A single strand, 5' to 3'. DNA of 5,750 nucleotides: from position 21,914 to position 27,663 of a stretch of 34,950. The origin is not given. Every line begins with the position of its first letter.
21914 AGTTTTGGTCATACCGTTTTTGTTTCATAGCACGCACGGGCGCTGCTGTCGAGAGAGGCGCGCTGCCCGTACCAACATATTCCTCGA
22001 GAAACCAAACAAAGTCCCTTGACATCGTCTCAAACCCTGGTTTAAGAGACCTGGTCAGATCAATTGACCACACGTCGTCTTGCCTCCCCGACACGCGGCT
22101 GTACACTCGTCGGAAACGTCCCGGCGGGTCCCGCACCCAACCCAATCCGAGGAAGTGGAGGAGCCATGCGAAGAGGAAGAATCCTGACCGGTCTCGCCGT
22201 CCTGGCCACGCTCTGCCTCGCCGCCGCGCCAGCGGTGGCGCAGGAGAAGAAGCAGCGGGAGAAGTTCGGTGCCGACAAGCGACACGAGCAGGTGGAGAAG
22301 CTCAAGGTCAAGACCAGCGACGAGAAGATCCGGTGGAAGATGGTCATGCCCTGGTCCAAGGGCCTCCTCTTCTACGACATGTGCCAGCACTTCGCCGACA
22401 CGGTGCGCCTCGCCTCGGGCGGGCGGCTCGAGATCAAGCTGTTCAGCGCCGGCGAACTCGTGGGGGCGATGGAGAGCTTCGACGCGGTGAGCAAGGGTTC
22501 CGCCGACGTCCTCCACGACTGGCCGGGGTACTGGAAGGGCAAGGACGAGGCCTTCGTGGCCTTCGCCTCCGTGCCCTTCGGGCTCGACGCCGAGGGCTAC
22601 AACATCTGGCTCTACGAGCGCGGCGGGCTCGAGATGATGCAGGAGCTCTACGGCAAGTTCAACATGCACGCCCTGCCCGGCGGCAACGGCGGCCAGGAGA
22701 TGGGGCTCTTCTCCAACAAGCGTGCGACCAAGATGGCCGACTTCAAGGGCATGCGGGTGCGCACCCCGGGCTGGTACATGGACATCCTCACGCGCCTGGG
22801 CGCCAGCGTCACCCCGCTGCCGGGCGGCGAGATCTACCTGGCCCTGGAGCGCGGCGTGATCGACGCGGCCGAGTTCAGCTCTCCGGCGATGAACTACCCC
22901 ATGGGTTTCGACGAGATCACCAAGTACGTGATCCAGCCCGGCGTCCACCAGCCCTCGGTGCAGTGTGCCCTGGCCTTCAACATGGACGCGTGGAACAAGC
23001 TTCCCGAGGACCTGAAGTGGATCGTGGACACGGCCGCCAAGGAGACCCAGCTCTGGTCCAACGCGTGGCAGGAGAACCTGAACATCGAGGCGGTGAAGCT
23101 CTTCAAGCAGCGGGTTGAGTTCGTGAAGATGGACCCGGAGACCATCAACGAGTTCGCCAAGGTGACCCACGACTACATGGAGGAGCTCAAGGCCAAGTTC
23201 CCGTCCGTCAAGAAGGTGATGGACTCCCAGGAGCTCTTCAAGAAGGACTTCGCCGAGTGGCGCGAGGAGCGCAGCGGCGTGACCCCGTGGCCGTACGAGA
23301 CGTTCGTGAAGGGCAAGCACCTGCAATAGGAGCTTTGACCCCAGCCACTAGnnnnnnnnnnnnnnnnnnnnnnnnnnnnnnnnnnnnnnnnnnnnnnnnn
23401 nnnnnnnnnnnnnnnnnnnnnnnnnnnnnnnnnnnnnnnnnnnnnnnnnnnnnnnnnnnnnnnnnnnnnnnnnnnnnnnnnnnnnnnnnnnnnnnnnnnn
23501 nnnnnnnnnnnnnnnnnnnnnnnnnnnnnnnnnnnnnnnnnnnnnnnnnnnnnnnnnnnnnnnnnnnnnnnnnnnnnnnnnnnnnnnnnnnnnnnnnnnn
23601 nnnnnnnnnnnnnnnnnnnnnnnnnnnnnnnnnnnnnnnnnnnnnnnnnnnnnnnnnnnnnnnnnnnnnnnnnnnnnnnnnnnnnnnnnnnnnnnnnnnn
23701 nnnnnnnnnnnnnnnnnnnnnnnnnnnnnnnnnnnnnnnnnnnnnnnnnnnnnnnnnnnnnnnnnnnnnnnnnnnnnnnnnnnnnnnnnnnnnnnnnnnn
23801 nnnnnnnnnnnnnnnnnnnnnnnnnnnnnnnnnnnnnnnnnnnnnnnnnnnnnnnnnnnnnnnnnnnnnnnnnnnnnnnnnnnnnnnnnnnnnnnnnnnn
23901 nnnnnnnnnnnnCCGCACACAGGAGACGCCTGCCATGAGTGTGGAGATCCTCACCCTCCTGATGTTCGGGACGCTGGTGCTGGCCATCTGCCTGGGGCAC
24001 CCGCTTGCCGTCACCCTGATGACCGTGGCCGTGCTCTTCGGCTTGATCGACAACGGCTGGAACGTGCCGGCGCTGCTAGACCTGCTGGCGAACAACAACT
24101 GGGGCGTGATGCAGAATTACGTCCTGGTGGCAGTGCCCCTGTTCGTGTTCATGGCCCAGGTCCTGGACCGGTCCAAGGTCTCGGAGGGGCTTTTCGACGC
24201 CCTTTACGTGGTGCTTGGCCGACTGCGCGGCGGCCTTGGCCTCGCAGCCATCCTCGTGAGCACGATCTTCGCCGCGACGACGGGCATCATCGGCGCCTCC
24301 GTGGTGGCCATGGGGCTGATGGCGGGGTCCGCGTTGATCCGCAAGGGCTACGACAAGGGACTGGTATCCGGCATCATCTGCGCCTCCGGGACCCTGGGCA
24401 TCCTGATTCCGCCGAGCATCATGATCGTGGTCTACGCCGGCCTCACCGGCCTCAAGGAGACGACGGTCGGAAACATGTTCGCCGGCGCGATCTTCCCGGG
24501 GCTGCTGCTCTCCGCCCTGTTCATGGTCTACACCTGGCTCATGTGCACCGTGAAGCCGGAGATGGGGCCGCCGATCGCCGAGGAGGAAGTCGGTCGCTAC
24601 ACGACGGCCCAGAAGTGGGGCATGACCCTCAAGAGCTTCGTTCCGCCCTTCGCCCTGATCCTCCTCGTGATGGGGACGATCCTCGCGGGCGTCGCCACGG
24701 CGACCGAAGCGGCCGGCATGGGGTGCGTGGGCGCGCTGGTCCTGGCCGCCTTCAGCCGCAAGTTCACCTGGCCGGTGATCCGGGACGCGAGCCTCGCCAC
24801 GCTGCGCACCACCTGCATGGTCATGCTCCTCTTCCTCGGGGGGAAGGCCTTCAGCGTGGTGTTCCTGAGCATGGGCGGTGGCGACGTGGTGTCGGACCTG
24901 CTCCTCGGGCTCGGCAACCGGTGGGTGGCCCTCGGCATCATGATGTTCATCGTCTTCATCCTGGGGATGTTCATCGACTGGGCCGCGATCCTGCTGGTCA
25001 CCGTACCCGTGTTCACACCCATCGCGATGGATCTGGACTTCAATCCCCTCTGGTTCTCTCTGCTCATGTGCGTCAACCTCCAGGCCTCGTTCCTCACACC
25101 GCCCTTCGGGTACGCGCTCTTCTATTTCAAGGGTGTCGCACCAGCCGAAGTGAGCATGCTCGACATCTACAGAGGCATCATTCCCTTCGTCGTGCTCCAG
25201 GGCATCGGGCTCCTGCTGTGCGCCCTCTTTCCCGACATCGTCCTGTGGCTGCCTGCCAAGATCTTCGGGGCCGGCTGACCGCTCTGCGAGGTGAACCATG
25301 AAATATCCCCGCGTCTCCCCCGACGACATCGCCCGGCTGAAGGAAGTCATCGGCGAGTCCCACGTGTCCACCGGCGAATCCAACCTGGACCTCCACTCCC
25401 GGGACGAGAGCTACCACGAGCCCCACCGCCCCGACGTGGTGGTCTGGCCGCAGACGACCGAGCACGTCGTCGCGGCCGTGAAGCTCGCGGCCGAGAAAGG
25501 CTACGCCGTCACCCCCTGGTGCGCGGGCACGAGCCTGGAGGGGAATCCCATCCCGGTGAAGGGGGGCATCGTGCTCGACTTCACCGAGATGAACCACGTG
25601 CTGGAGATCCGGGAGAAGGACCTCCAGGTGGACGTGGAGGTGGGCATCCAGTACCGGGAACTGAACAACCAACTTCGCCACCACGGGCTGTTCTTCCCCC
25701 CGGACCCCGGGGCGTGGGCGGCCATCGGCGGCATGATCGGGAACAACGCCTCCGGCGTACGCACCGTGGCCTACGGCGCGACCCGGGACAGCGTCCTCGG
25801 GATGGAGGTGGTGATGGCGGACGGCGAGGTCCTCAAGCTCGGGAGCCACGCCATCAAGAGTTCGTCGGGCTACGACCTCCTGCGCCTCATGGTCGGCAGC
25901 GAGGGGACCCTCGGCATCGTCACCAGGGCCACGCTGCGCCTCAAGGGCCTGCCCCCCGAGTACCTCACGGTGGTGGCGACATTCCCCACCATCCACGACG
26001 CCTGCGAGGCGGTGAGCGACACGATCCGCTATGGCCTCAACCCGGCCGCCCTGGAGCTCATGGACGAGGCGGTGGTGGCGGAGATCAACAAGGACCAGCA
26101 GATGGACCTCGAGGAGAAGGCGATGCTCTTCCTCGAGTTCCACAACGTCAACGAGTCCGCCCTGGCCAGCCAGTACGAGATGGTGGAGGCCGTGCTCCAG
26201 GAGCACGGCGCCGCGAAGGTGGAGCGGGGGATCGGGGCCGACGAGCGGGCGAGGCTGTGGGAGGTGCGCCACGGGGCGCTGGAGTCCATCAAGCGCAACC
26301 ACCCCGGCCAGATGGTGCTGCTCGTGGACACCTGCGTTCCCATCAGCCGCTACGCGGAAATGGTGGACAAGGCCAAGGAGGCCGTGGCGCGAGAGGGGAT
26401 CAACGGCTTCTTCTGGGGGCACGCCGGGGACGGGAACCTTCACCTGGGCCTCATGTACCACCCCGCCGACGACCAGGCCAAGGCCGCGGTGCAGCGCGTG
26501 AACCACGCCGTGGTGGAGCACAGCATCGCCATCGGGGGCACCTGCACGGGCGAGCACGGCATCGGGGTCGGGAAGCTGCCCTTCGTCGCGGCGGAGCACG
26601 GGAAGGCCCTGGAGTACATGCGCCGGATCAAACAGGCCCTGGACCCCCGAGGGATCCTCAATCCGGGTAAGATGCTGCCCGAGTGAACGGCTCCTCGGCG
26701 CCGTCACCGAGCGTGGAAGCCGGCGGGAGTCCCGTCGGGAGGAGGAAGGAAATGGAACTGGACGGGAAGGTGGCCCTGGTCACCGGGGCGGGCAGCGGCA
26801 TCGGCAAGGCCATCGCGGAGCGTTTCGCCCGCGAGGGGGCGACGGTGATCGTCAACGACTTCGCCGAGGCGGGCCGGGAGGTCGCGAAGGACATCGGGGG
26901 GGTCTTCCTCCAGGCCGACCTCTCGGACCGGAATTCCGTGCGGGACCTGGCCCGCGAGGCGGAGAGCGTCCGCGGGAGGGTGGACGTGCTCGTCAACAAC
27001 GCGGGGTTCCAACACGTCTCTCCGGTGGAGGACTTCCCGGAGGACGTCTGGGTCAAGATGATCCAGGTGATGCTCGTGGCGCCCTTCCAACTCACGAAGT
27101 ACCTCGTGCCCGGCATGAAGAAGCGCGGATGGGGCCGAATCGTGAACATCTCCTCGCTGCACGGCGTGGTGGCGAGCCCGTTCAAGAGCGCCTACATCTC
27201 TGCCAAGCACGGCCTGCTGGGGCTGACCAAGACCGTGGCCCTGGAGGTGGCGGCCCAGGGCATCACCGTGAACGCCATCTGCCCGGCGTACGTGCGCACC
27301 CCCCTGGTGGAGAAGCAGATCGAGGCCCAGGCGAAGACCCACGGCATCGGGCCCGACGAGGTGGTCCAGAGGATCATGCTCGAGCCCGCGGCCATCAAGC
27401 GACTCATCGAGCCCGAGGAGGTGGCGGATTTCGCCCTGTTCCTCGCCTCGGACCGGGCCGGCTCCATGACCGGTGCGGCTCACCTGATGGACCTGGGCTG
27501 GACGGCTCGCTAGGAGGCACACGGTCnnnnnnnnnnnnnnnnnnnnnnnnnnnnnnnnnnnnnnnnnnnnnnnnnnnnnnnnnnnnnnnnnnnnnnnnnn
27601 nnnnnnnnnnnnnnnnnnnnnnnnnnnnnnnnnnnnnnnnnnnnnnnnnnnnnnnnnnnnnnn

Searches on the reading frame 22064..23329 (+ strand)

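Call 84: search_protein_families(library=pfam, proteins=[window:22064-23329:+], max_evalue=0.00001)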
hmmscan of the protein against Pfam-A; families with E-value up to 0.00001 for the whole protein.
window:22064-23329:+ (421 aa): 1 family
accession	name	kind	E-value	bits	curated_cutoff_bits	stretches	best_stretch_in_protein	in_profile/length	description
PF03480.18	DctP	-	1.9e-47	162.4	23.4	1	101-374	9-281/286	Bacterial extracellular solute-binding protein, family 7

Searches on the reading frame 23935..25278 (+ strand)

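Call 84: search_protein_families(library=pfam, proteins=[window:23935-25278:+], max_evalue=0.00001)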
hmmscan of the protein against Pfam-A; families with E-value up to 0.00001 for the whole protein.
window:23935-25278:+ (447 aa): 1 family
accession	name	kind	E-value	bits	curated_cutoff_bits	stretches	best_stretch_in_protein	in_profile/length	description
PF06808.19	DctM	-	1.8e-79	268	23.8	1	11-434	1-412/413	Tripartite ATP-independent periplasmic transporter, DctM component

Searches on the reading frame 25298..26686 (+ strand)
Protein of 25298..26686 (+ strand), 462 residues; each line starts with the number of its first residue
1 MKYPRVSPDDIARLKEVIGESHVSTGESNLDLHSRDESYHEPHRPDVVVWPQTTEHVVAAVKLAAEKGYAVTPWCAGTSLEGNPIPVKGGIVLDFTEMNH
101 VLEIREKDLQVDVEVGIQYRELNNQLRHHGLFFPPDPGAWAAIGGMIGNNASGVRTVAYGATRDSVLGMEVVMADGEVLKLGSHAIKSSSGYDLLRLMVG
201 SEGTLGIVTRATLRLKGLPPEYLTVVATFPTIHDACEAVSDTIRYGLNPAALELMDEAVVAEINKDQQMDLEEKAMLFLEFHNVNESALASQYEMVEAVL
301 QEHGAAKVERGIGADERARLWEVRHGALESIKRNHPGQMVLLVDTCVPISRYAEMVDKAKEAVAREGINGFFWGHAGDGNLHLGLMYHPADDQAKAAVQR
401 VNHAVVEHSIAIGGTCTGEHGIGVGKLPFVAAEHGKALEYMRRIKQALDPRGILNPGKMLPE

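Call 84: search_protein_families(library=pfam, proteins=[window:25298-26686:+], max_evalue=0.00001)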
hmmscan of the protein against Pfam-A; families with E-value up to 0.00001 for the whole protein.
window:25298-26686:+ (462 aa): 2 families
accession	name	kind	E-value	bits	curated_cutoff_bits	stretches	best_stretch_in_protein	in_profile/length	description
PF02913.24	FAD-oxidase_C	-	1.7e-60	205.3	21.2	1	222-459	5-248/248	FAD linked oxidases, C-terminal domain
PF01565.28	FAD_binding_4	-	1e-39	135.8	26.4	1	45-182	1-139/139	FAD binding domain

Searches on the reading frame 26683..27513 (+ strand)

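Call 84: search_protein_families(library=pfam, proteins=[window:26683-27513:+], max_evalue=0.00001)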
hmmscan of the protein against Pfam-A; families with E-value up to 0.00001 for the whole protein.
window:26683-27513:+ (276 aa): 4 families
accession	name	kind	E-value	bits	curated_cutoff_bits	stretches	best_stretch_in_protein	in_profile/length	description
PF13561.12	adh_short_C2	-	4.6e-57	193.8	27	1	35-274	1-236/236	Enoyl-(Acyl carrier protein) reductase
PF00106.31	adh_short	-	1.7e-55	188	26.6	1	29-215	1-193/195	short chain dehydrogenase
PF08659.16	KR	-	6.9e-07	29.8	22.6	1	31-177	3-155/180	KR domain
PF01370.27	Epimerase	-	6.6e-06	26.1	20.9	0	31-131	1-96/240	NAD dependent epimerase/dehydratase family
